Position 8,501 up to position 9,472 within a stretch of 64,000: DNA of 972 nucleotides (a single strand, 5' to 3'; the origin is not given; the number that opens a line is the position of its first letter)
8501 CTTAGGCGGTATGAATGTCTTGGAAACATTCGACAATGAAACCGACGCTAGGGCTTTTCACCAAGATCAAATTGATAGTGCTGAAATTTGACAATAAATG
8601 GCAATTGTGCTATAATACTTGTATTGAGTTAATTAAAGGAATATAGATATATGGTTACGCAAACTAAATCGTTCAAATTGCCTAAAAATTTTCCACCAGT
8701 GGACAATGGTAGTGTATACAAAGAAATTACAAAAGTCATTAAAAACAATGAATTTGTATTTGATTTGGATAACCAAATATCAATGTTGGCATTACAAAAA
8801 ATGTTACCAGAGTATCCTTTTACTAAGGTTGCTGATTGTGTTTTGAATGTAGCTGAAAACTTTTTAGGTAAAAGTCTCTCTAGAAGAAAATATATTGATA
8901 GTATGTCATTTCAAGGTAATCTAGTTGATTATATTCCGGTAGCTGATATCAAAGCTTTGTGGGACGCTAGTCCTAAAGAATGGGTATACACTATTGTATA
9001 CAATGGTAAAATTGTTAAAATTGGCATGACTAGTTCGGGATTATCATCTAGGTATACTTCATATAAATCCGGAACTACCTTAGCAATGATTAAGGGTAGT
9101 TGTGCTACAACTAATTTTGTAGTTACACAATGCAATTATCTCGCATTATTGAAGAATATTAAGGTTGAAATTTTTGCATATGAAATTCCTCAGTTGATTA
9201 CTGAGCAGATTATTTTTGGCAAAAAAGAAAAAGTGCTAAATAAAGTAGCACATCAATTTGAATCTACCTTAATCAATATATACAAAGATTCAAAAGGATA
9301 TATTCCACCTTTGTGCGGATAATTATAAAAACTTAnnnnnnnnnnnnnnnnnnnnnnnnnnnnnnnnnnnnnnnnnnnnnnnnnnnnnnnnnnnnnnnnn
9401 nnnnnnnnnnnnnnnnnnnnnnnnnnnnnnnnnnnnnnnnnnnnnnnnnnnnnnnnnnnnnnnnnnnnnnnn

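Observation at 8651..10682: GIY-YIG-like ORF plus amino-methyltransferase plus convergent basic zinc-finger protein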

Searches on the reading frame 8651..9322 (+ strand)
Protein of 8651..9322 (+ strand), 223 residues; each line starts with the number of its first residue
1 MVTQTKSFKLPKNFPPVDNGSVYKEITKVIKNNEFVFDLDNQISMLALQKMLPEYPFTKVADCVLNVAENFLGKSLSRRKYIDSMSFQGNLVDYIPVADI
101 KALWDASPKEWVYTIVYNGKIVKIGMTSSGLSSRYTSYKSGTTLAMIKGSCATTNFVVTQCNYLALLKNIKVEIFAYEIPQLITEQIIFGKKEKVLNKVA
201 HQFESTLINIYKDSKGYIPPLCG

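Call 3: search_protein_families(library=pfam, proteins=[window:8651-9322:+], max_evalue=0.1)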
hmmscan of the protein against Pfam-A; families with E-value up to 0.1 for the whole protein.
window:8651-9322:+ (223 aa): 1 family
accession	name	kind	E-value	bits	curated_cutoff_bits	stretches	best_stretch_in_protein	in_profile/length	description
PF10544.15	T5orf172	-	0.065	14.2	20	0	111-148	2-34/101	T5orf172 domain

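Call 4: search_protein_families(library=phrogs, proteins=[window:8651-9322:+], max_evalue=0.01)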
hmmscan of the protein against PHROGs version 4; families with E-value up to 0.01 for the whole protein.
window:8651-9322:+ (223 aa): 1 family
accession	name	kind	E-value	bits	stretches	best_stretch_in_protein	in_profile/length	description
phrog_1111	-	DNA, RNA and nucleotide metabolism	0.00011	23.1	1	107-211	33-127/139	endonuclease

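Call 6: search_protein_families(library=ncbifam, proteins=[window:8651-9322:+], max_evalue=0.1)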
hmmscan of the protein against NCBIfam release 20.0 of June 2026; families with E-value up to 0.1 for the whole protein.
window:8651-9322:+ (223 aa): 1 family
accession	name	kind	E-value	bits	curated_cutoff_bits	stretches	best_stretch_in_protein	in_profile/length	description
NF049849.1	HEXXH_WD0702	equivalog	0.038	13.7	125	1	142-207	53-117/223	WD_0702 family putative metalloprotease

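Call 7: search_protein_families(library=padloc, proteins=[window:8651-9322:+], max_evalue=0.1)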
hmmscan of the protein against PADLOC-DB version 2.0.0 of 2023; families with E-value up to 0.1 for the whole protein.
window:8651-9322:+ (223 aa): 1 family
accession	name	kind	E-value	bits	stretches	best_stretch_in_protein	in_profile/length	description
PDLC03493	REase_II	-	8.2e-09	33.6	1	110-192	60-137/170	Type II restriction enzyme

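Call 8: search_solved_structures(query=window:8651-9322:+, max_evalue=10, show_alignments=3)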
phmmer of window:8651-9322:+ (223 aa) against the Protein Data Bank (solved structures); distinct sequences matched with E-value up to 10: 3.
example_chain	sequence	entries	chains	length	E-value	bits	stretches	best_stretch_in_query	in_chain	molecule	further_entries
3oqg_A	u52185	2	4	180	2e-06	30.8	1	110-194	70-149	Hpy188I | RESTRICTION ENDONUCLEASE HPY188I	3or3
4e98_A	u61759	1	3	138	0.54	13.1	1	157-197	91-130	CutA1 divalent ion tolerance protein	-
6z1p_AH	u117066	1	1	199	0.6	12.9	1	170-213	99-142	mL40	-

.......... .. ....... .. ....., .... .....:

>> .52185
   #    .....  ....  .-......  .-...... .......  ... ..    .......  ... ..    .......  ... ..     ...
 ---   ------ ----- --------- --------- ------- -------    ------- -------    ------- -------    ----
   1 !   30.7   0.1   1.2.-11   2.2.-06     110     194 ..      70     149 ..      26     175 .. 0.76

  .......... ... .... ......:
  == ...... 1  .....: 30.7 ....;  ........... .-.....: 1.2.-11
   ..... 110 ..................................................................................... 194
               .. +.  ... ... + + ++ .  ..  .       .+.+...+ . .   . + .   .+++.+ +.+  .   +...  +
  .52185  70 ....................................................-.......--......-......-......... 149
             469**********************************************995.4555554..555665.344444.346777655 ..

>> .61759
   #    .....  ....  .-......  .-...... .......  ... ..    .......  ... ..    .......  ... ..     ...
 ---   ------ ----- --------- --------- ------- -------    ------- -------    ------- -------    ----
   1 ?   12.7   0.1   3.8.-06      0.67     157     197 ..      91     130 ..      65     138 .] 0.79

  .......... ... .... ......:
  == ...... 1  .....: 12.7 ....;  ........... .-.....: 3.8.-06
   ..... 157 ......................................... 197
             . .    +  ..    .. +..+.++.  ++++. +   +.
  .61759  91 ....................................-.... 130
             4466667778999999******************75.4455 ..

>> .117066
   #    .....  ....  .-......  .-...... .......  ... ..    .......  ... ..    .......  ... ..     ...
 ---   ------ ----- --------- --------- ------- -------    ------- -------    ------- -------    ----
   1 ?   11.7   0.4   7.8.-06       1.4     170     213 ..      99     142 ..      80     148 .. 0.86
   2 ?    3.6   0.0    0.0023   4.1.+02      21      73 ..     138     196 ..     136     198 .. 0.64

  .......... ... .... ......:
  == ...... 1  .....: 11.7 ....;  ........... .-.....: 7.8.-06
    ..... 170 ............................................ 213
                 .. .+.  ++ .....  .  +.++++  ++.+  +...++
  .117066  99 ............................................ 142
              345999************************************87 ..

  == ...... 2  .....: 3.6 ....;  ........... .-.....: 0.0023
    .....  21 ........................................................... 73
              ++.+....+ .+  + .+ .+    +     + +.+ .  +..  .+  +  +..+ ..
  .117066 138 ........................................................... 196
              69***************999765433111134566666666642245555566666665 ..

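Call 10: find_homologous_proteins(query=window:8651-9322:+, max_evalue=0.001)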
Query window:8651-9322:+ (223 aa): 38 proteins with E <= 0.001 among 130 candidates.
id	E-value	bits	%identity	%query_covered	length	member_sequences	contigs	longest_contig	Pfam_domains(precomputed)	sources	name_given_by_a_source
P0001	9.6e-144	494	100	100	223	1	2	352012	-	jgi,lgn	jgi:hypothetical protein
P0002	1.0e-125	435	88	100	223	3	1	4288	-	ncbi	-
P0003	2.0e-124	431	87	100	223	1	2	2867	-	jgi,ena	jgi:hypothetical protein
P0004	1.6e-123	428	86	100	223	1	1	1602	-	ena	-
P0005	1.1e-77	278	61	94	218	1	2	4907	-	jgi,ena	-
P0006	7.3e-77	276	61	95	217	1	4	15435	-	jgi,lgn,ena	jgi:hypothetical protein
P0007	1.6e-76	275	62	95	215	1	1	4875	-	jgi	jgi:hypothetical protein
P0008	6.4e-74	266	58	95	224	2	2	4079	-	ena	-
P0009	1.8e-73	265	58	94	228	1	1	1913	-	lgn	-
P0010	5.3e-73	263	57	97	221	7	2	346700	-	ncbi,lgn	-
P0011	1.4e-72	262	58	94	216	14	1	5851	-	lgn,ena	-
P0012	2.5e-72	261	56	100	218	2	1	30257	-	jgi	-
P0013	6.1e-72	260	56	94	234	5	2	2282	-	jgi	jgi:hypothetical protein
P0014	9.5e-72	259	59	94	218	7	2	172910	-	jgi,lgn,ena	jgi:hypothetical protein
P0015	3.3e-71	257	56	95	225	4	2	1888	-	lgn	-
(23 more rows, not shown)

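Call 13: search_dna_similar(query=window:8651-9322:+, collection=phages, mode=protein, max_rows=30, max_evalue=0.01)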
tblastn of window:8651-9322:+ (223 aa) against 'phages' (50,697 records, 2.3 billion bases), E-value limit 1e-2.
No match.

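Call 14: find_encoding_contigs(protein=P0010, flank=6000, max_places=3)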
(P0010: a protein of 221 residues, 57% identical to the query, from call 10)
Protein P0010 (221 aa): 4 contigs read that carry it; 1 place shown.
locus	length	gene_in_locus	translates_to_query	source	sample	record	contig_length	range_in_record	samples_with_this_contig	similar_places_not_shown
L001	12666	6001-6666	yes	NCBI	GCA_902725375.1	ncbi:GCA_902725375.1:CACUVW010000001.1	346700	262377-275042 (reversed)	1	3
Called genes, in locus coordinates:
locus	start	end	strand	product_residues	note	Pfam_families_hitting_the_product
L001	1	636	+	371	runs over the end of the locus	PF13186:SPASM (weak), PF04055:Radical_SAM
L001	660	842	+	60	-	-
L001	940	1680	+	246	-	PF04055:Radical_SAM (faint)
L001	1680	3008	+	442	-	PF00534:Glycos_transf_1 (faint)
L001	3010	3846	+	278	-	PF01073:3Beta_HSD (weak), PF01370:Epimerase, PF04321:RmlD_sub_bind (weak), PF07993:NAD_binding_4 (faint), PF16363:GDP_Man_Dehyd, PF02719:Polysacc_synt_2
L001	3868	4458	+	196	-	PF03013:Pyr_excise (weak)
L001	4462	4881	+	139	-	-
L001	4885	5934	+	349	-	PF01555:N6_N4_Mtase (weak)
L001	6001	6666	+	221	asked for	-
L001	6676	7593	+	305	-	-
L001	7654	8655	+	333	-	PF02739:5_3_exonuc_N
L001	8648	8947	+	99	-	-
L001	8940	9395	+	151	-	-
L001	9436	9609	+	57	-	-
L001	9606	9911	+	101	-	-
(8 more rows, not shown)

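Call 15: find_encoding_contigs(protein=P0014, flank=6000, max_places=3)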
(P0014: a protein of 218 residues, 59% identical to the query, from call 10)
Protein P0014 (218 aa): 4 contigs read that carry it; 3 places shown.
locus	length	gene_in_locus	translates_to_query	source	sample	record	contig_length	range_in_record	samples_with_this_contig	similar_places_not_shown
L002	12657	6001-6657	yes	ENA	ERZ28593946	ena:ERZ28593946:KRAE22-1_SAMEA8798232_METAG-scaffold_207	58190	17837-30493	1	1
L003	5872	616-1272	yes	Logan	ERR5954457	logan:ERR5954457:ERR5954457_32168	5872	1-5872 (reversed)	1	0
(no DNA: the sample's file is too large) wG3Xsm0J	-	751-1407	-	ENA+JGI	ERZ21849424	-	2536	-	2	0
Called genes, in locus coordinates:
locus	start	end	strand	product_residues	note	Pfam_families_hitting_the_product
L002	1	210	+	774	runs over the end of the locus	-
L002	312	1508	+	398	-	PF07728:AAA_5, PF08406:CbbQ_C (weak)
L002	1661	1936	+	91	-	-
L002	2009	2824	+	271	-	PF03452:Anp1 (weak)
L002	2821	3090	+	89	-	PF11753:DUF3310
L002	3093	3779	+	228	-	PF09116:gp45-slide_C (weak)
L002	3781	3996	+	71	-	-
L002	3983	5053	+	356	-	PF01555:N6_N4_Mtase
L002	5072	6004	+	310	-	PF03215:Rad17 (weak), PF13191:AAA_16 (faint), PF13173:AAA_14 (weak), PF13401:AAA_22 (faint), PF00004:AAA, PF13177:DNA_pol3_delta2, PF21328:Gp44_lid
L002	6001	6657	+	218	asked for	-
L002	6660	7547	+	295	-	-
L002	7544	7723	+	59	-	-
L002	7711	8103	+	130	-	PF16790:Phage_clamp_A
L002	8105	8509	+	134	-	PF01818:Translat_reg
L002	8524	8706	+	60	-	-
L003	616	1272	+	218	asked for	-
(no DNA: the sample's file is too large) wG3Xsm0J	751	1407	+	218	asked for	-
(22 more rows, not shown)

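Call 17: find_related_loci(query=window:8651-9322:+, collection=viral_contigs, flank=5000)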
Query window:8651-9322:+ (223 aa) in viral_contigs; peptide patterns used: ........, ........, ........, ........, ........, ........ (x = any residue, [..] = any of these).
20 stretches matched a pattern, but none encodes a relative of the query by tblastn (E <= 1e-3).

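Call 20: find_related_loci(query=A1, collection=viral_contigs, flank=6000)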
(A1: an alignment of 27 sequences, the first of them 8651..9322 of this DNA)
Query A1 (223 aa) in viral_contigs; peptide patterns used: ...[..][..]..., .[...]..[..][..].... (x = any residue, [..] = any of these).
67 stretches matched a pattern; 27 encode a relative of the query (tblastn E <= 1e-3); 27 distinct loci.
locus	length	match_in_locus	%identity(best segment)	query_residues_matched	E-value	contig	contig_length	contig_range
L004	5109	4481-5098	60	13-222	5e-81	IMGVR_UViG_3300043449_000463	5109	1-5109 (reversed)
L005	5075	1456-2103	56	1-223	6e-80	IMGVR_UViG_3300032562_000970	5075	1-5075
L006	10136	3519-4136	58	14-222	1e-78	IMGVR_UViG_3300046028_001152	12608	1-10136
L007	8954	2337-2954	58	14-222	1e-78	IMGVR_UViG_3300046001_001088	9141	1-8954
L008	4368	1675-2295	56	14-223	1e-77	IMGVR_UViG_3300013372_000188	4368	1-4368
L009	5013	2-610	55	19-223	2e-70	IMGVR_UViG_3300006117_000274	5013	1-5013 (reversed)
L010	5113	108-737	46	13-223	2e-56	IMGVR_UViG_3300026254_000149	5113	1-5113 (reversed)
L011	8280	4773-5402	46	13-223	3e-56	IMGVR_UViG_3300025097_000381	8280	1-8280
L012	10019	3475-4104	47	13-223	3e-56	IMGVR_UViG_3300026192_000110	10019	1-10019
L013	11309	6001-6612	37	13-222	5e-44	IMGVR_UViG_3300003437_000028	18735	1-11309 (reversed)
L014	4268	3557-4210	37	1-222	1e-42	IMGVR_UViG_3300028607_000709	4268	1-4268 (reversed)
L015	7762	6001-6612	38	13-222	1e-42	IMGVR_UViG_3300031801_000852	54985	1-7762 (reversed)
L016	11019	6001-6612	38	13-222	1e-42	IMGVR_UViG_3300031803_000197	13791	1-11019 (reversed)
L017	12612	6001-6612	38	13-222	1e-42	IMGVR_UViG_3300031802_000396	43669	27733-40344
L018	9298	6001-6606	39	14-222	3e-42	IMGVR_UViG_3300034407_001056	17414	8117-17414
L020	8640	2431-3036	34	18-222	3e-39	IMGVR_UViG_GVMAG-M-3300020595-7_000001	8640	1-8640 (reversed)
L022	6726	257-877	34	23-222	3e-37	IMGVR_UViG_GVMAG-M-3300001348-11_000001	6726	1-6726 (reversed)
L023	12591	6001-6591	37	30-222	9e-37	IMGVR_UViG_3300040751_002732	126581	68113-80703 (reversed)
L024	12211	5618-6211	37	30-222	3e-36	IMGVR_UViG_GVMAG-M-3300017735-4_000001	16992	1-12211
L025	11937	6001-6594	37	30-222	2e-36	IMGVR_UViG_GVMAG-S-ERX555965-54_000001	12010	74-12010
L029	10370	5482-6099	33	23-222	4e-33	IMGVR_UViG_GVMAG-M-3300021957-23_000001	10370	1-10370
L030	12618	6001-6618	34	23-222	2e-32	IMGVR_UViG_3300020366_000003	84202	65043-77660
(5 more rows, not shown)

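Call 24: search_protein_families(library=padloc, proteins=[L023:6646-7923:-, L024:4299-5489:+, L020:3051-4340:-, L029:6158-7432:-, L022:928-2400:-, L025:6708-8201:-, L023:5935-6609:+, L030:5974-6660:+], max_evalue=0.01)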
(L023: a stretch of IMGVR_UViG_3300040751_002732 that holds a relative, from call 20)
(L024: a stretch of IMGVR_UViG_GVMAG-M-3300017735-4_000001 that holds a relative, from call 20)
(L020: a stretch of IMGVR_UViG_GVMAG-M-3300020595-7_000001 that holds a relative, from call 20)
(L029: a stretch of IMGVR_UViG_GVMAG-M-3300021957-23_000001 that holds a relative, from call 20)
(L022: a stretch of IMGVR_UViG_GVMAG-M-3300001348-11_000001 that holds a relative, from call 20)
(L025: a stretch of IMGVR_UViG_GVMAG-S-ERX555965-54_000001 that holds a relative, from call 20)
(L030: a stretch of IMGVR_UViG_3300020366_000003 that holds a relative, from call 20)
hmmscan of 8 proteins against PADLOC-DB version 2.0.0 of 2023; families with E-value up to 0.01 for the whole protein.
L023:6646-7923:- (425 aa): 22 families
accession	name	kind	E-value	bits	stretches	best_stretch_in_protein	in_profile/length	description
PDLC03273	MTase_II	-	5.1e-114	379.6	1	4-400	18-400/432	Type II methyltransferase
PDLC04134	mad2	-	2.3e-16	57.7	1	54-183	290-401/492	mads_2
PDLC03338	MTase_II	-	2.8e-10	37.5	1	57-184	156-306/604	Type II methyltransferase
PDLC03227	MTase_II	-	1e-08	32.5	1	55-213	50-224/494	Type II methyltransferase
PDLC03267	MTase_II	-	1.1e-08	32.4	1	53-142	32-118/539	Type II methyltransferase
PDLC03258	MTase_II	-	1.8e-08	31.9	1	58-397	44-365/366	Type II methyltransferase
PDLC03248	MTase_II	-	7.5e-08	29.5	1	54-286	29-258/521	Type II methyltransferase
PDLC02525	PglX|PglXI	-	1.1e-07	28.9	1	109-217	437-551/607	PglX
PDLC02521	PglX|PglXI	-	1.2e-07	28.1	1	129-226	480-589/1174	PglX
PDLC03313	MTase_II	-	3.9e-07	27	1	59-194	52-219/563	Type II methyltransferase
PDLC03293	MTase_II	-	4.6e-07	27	1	119-194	85-178/427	Type II methyltransferase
PDLC03600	REase_MTase_IIG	-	1.4e-06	24.6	1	111-218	481-593/1205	Type IIG restriction enzyme-methyltransferase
PDLC03282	MTase_II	-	4.5e-06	24.2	1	118-185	68-144/386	Type II methyltransferase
PDLC03348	MTase_II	-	6.2e-05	19.7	0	35-77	225-268/727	Type II methyltransferase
PDLC03353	MTase_II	-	6.6e-05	20.6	1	109-276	6-164/260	Type II methyltransferase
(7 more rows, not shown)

L024:4299-5489:+ (396 aa): 46 families (the best 25 are shown)
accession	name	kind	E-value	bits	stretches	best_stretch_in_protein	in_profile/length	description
PDLC03258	MTase_II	-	1.3e-53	180.4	1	7-391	3-364/366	Type II methyltransferase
PDLC03719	oMTase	-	1.3e-45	154.1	1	6-395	5-383/387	orphan methyltransferase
PDLC03267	MTase_II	-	5.6e-27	92.9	1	21-218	8-223/539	Type II methyltransferase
PDLC03338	MTase_II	-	2.3e-26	90.7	2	99-309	235-469/604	Type II methyltransferase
PDLC04134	mad2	-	2.6e-23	80.6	1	22-230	266-467/492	mads_2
PDLC03248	MTase_II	-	5e-19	66.4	1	20-220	3-199/521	Type II methyltransferase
PDLC03227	MTase_II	-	7.2e-17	59.4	2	82-191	89-215/494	Type II methyltransferase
PDLC03282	MTase_II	-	3.2e-15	54.3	1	22-263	9-227/386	Type II methyltransferase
PDLC03331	MTase_II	-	2.3e-14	51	1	12-191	15-203/541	Type II methyltransferase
PDLC03335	MTase_II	-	3.1e-14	50.6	2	107-219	191-311/607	Type II methyltransferase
PDLC03293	MTase_II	-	4e-14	50.2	1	21-187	11-184/427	Type II methyltransferase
PDLC03313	MTase_II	-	7.2e-14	49.2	1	96-194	131-235/563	Type II methyltransferase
PDLC03347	MTase_II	-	4.1e-13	46.9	1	23-191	5-178/488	Type II methyltransferase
PDLC03356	MTase_II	-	1e-12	45.7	1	7-219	91-313/545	Type II methyltransferase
PDLC03612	REase_MTase_IIG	-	3e-12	43.5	1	110-199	805-899/1247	Type IIG restriction enzyme-methyltransferase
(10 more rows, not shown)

L020:3051-4340:- (429 aa): 21 families
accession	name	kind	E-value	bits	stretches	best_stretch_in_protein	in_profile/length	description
PDLC03273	MTase_II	-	3.3e-102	340.8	1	8-405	23-398/432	Type II methyltransferase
PDLC04134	mad2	-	7e-14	49.5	1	55-235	292-445/492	mads_2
PDLC02523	PglX|PglXI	-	5.4e-09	32.4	1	121-204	551-633/1428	PglX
PDLC02521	PglX|PglXI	-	5.8e-09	32.5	1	130-207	480-558/1174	PglX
PDLC03348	MTase_II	-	6.9e-09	32.8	1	125-238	340-455/727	Type II methyltransferase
PDLC02525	PglX|PglXI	-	7e-09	32.9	1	129-200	453-525/607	PglX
PDLC03227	MTase_II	-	5e-08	30.3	1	37-192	35-192/494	Type II methyltransferase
PDLC02528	PglX|PglXI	-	7.5e-08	28.6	1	129-204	470-546/1125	PglX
PDLC03248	MTase_II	-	1.3e-07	28.8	1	100-250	69-213/521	Type II methyltransferase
PDLC03267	MTase_II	-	1.6e-07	28.6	1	41-195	21-177/539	Type II methyltransferase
PDLC03293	MTase_II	-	7.1e-07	26.3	1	120-204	85-179/427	Type II methyltransferase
PDLC03356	MTase_II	-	1.4e-06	25.5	1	34-282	115-353/545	Type II methyltransferase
PDLC03338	MTase_II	-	2.2e-06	24.7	1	117-193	231-306/604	Type II methyltransferase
PDLC03021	MTase_I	-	2.9e-06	24.4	1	42-192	172-331/491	Type I methyltransferase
PDLC02535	PglX|PglXI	-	3.9e-06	23.6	1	131-200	480-550/731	PglX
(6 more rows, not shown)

L029:6158-7432:- (424 aa): 23 families
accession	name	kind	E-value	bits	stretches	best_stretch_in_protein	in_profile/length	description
PDLC03273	MTase_II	-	5.1e-111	369.8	1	8-402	18-401/432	Type II methyltransferase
PDLC04134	mad2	-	8.6e-16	55.8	1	16-185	254-402/492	mads_2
PDLC03338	MTase_II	-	9.8e-10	35.8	1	118-185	232-306/604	Type II methyltransferase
PDLC03356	MTase_II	-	3.3e-09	34.1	1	14-187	92-266/545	Type II methyltransferase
PDLC02521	PglX|PglXI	-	5.2e-09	32.6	1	128-228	478-590/1174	PglX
PDLC03248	MTase_II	-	2.1e-08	31.4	1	39-286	14-257/521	Type II methyltransferase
PDLC03227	MTase_II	-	2.9e-08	31.1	1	15-185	10-193/494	Type II methyltransferase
PDLC03348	MTase_II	-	3.2e-08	30.5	2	39-82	225-269/727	Type II methyltransferase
PDLC03293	MTase_II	-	4.8e-08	30.2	1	117-192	82-175/427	Type II methyltransferase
PDLC02525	PglX|PglXI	-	1.3e-07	28.7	1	128-218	452-551/607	PglX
PDLC03258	MTase_II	-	3e-07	27.9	1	62-389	44-357/366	Type II methyltransferase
PDLC03601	REase_MTase_IIG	-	2.8e-06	23.4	1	119-186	663-739/1110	Type IIG restriction enzyme-methyltransferase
PDLC03347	MTase_II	-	3.3e-06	24.1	1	38-184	12-157/488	Type II methyltransferase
PDLC03598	REase_MTase_IIG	-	1.4e-05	21.2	1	59-95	360-394/912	Type IIG restriction enzyme-methyltransferase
PDLC03021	MTase_I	-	2.5e-05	21.3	1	61-184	186-331/491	Type I methyltransferase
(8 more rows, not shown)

L022:928-2400:- (490 aa): 15 families
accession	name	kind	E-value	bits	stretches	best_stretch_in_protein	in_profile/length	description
PDLC03273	MTase_II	-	8.8e-113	375.6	1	76-467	20-400/432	Type II methyltransferase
PDLC04134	mad2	-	1.8e-12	44.8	1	125-255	291-406/492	mads_2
PDLC03348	MTase_II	-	4e-10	36.9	2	197-338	346-502/727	Type II methyltransferase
PDLC03338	MTase_II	-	1.2e-08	32.2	1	188-251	236-306/604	Type II methyltransferase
PDLC03258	MTase_II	-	2.5e-07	28.2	1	127-399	43-310/366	Type II methyltransferase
PDLC03248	MTase_II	-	8e-07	26.2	1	105-315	14-220/521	Type II methyltransferase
PDLC03227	MTase_II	-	9.5e-07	26.1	1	125-251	50-193/494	Type II methyltransferase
PDLC03293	MTase_II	-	1.9e-06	24.9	1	188-259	87-176/427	Type II methyltransferase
PDLC02521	PglX|PglXI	-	3.2e-06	23.4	1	195-287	479-583/1174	PglX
PDLC02525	PglX|PglXI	-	5.6e-06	23.3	1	172-285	428-552/607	PglX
PDLC03630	REase_MTase_IIG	-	7.1e-05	18.8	1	125-183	405-455/1100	Type IIG restriction enzyme-methyltransferase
PDLC03601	REase_MTase_IIG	-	0.00011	18.2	1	194-251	670-738/1110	Type IIG restriction enzyme-methyltransferase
PDLC03313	MTase_II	-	0.00012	18.7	1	184-252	131-210/563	Type II methyltransferase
PDLC02535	PglX|PglXI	-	0.0086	12.5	0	126-158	297-329/731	PglX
PDLC03036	MTase_I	-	0.0088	12.5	0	78-147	192-257/635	Type I methyltransferase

L025:6708-8201:- (497 aa): 13 families
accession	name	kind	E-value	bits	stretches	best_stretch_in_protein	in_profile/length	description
PDLC03273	MTase_II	-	5.3e-117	389.5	1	72-468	17-399/432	Type II methyltransferase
PDLC04134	mad2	-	1.2e-15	55.3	1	77-257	250-406/492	mads_2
PDLC03227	MTase_II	-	8.6e-10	36.1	1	104-253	32-193/494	Type II methyltransferase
PDLC03258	MTase_II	-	2.1e-09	35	1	127-466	44-365/366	Type II methyltransferase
PDLC03338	MTase_II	-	1.5e-08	31.8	1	125-253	155-306/604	Type II methyltransferase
PDLC02521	PglX|PglXI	-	2.4e-08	30.4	1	198-320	480-611/1174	PglX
PDLC02525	PglX|PglXI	-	2.6e-07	27.7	1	197-298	453-559/607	PglX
PDLC03248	MTase_II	-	3.9e-07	27.2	1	124-368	30-269/521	Type II methyltransferase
PDLC03293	MTase_II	-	1.6e-06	25.2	1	188-264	85-179/427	Type II methyltransferase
PDLC03313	MTase_II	-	9.5e-06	22.4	1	162-265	94-221/563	Type II methyltransferase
PDLC03348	MTase_II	-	3.7e-05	20.4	0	108-146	229-268/727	Type II methyltransferase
PDLC02528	PglX|PglXI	-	0.0003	16.6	0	123-146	289-312/1125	PglX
PDLC02523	PglX|PglXI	-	0.0013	14.5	0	196-256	558-625/1428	PglX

L023:5935-6609:+ (224 aa): 1 family
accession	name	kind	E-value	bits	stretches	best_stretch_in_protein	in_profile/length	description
PDLC03493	REase_II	-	3.3e-13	47.9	1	98-221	51-169/170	Type II restriction enzyme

L030:5974-6660:+ (228 aa): 1 family
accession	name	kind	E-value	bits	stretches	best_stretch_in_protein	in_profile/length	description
PDLC03493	REase_II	-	1.6e-07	29.4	1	102-217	60-169/170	Type II restriction enzyme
